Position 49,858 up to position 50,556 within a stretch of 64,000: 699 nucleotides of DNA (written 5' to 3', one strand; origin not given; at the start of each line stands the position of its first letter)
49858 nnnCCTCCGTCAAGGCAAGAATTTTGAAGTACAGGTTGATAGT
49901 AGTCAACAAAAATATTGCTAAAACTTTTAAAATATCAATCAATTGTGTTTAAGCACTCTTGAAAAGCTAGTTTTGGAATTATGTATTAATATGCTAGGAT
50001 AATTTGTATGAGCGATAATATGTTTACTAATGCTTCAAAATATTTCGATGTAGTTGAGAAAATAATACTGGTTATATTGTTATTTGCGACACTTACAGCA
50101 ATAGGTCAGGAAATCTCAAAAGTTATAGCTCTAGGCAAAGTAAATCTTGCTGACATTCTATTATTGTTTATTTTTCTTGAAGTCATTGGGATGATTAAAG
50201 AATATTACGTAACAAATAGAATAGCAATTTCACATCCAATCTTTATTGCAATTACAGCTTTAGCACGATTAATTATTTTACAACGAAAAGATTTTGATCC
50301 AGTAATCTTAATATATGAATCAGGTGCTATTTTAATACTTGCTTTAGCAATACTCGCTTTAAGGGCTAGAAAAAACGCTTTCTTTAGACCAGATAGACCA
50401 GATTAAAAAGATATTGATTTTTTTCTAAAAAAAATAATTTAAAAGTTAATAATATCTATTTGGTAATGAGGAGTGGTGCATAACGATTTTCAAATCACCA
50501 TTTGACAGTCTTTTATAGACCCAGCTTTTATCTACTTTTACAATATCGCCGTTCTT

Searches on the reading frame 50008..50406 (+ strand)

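Call 4: search_protein_families(library=pfam, proteins=[window:50008-50406:+])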
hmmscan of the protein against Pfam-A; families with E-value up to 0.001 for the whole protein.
window:50008-50406:+ (132 aa): 1 family
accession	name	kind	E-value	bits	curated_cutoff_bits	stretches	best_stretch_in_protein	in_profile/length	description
PF06146.17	PsiE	-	3e-19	69.8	23.9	1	15-122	1-121/122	Phosphate-starvation-inducible E family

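Call 5: search_protein_families(library=ncbifam, proteins=[window:50008-50406:+])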
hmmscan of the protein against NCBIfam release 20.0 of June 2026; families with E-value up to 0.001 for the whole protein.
window:50008-50406:+ (132 aa): 5 families
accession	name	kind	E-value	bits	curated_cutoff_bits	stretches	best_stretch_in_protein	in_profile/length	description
NF002765.0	PRK02833.1-3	equivalog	2.8e-07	30.7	145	1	16-119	25-128/136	phosphate-starvation-inducible protein PsiE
NF002763.0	PRK02833.1-1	equivalog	1.8e-06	27.7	138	1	18-119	27-129/143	phosphate-starvation-inducible protein PsiE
NF002766.0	PRK02833.1-4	equivalog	9.3e-05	22.6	247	1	48-116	59-126/137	phosphate-starvation-inducible protein PsiE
NF002767.0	PRK02833.1-5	equivalog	0.00012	22.1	222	1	20-116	30-126/136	phosphate-starvation-inducible protein PsiE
NF002764.0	PRK02833.1-2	equivalog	0.00025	20.9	207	1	45-116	55-125/135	phosphate-starvation-inducible protein PsiE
